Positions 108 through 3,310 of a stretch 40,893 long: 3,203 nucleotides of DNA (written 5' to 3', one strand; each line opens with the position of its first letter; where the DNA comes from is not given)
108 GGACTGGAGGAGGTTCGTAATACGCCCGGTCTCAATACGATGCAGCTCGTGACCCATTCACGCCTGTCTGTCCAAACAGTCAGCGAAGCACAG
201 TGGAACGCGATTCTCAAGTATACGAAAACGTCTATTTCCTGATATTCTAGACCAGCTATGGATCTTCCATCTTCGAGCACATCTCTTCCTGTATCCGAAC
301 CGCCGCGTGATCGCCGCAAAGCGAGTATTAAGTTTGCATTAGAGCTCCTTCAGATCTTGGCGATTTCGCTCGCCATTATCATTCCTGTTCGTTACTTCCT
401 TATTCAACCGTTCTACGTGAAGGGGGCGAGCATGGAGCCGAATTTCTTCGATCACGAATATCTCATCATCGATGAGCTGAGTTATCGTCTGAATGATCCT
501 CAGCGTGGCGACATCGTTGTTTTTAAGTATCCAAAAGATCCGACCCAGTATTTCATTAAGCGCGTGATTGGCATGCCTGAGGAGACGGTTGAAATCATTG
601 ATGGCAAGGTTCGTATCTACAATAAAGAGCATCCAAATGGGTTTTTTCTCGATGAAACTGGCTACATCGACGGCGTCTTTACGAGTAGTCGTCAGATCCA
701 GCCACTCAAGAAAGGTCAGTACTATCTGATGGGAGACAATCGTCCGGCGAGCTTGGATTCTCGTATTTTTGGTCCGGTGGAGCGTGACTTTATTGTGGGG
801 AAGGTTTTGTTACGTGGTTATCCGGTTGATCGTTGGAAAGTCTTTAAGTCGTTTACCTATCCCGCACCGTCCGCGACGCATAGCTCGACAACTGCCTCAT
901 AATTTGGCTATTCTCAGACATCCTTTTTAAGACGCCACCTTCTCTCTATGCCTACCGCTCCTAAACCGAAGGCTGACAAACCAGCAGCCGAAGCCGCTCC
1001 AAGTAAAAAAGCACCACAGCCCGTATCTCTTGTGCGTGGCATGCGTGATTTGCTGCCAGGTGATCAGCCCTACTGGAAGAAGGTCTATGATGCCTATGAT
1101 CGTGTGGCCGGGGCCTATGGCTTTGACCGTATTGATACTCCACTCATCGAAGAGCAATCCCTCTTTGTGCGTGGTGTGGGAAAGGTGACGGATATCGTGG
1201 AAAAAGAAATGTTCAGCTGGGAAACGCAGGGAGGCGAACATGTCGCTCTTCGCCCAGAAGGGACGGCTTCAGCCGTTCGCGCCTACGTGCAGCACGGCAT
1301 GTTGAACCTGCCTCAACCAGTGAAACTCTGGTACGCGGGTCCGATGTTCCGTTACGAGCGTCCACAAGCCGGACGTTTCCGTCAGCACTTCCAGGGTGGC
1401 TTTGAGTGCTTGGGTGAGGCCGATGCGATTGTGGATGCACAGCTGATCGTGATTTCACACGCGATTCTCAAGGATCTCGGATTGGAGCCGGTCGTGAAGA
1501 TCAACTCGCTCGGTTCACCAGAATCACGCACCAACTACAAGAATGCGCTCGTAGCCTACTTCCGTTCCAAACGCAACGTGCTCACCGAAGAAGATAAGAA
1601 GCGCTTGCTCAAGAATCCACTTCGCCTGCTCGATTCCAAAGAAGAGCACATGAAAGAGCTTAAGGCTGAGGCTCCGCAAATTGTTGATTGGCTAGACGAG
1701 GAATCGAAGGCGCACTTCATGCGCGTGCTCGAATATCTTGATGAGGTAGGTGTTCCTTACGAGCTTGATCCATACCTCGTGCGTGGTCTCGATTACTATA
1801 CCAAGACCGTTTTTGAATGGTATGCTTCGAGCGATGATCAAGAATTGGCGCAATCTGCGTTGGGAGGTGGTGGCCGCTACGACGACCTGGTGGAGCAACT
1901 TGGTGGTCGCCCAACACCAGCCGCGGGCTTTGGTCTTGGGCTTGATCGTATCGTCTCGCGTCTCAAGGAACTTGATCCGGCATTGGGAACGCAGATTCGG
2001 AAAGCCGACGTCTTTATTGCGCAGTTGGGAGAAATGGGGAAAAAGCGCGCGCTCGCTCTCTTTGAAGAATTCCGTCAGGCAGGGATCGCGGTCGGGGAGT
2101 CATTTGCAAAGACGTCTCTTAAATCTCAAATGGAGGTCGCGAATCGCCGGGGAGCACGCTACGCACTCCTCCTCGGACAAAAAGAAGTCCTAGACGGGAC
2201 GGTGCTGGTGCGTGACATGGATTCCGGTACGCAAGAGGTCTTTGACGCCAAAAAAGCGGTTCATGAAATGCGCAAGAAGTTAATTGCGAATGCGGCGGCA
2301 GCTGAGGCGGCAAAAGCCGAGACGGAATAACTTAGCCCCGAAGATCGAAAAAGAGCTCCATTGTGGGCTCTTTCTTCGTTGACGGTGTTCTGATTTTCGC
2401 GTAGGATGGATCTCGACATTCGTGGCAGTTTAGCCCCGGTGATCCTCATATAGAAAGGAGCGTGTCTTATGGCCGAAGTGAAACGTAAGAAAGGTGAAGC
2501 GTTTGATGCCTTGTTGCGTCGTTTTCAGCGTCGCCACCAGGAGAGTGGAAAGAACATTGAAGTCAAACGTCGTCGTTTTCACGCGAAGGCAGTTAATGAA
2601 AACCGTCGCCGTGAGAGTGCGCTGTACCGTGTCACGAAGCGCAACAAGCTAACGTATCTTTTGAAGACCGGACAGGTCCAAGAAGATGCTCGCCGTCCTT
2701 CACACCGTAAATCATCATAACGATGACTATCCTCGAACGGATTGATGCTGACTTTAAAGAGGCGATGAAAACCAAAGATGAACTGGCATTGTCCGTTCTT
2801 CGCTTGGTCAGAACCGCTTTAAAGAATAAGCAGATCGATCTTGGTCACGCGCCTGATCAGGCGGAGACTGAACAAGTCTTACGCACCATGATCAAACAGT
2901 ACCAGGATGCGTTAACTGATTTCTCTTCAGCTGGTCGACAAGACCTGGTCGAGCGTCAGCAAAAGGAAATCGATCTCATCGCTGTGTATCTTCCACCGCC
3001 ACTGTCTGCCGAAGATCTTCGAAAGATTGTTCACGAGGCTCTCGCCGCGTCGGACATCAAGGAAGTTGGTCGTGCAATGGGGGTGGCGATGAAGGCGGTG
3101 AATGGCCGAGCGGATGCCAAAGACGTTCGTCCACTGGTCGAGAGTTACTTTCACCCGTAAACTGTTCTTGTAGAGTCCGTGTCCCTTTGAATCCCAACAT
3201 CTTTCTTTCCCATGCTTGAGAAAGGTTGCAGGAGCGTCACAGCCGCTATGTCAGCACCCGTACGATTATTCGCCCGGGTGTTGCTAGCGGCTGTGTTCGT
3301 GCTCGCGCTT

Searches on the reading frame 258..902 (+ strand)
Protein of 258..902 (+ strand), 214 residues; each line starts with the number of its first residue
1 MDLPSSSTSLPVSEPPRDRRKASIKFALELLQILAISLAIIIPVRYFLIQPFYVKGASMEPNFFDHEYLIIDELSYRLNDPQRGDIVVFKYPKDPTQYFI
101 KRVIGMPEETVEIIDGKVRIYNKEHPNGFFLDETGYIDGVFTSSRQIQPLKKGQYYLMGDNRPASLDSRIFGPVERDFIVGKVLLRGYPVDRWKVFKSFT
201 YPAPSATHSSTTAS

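Call 9: search_protein_families(library=pfam, proteins=[window:258-902:+])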
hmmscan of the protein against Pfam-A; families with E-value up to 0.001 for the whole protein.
window:258-902:+ (214 aa): 2 families
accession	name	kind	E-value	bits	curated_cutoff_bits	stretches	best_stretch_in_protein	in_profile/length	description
PF10502.14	Peptidase_S26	-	1.4e-42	146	22.9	1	29-185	3-165/168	Signal peptidase, peptidase S26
PF00717.28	Peptidase_S24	-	1e-05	25.6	23.3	1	53-113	39-91/116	Peptidase S24-like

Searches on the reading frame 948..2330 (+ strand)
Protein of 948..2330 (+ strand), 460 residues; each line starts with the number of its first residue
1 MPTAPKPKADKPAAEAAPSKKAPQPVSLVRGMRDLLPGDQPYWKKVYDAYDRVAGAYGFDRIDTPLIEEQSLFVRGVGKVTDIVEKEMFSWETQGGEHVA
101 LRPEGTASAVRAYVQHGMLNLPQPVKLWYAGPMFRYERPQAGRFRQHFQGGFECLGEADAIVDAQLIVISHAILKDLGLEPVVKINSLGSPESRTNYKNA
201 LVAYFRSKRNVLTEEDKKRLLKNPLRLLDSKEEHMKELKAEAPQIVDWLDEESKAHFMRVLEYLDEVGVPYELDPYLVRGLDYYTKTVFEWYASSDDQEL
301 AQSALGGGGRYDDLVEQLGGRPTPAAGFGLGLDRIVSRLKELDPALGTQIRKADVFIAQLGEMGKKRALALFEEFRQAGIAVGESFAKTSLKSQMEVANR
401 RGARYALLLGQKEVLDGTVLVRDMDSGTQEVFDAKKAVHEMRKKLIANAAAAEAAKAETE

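Call 9: search_protein_families(library=pfam, proteins=[window:948-2330:+])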
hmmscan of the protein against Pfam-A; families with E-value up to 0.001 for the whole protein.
window:948-2330:+ (460 aa): 3 families
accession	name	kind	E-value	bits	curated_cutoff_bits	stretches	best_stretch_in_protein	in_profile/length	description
PF13393.11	tRNA-synt_His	-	4.7e-41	141.5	25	1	31-335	1-308/308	Histidyl-tRNA synthetase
PF03129.25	HGTP_anticodon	-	2.9e-10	40.6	21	1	355-443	2-93/94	Anticodon binding domain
PF00587.30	tRNA-synt_2b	-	3.1e-10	40.8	29.3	1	91-319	3-146/179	tRNA synthetase class II core domain (G, H, P, S and T)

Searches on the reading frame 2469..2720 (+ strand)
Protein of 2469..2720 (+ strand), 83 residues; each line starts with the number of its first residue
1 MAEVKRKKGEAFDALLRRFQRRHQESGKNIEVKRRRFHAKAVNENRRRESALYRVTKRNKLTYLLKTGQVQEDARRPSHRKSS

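Call 9: search_protein_families(library=pfam, proteins=[window:2469-2720:+])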
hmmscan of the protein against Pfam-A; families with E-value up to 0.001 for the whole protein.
window:2469-2720:+ (83 aa): 1 family
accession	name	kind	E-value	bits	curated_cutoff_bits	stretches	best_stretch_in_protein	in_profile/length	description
PF01165.25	Ribosomal_S21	-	0.00027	21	27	1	3-52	1-50/55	Ribosomal protein S21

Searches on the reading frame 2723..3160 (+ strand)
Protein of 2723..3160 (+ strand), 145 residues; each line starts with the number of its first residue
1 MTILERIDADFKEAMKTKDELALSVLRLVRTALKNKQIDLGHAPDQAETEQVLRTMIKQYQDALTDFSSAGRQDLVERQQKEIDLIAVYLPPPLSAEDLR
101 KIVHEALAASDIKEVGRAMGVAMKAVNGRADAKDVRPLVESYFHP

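Call 9: search_protein_families(library=pfam, proteins=[window:2723-3160:+])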
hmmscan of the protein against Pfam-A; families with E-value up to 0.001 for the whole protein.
window:2723-3160:+ (145 aa): 2 families
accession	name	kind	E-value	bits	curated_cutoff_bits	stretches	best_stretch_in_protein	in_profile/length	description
PF09424.15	YqeY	-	2.1e-36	125.6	27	1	5-141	2-141/143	Yqey-like protein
PF02637.23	GatB_Yqey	-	0.00035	20.9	27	0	98-141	93-146/148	GatB domain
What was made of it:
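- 2469..3160 (+): Upstream conserved neighbours rpsU and yqeY. lepB (258-902) and hisS (948-2330) lie further upstream. Pfam (call 9).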
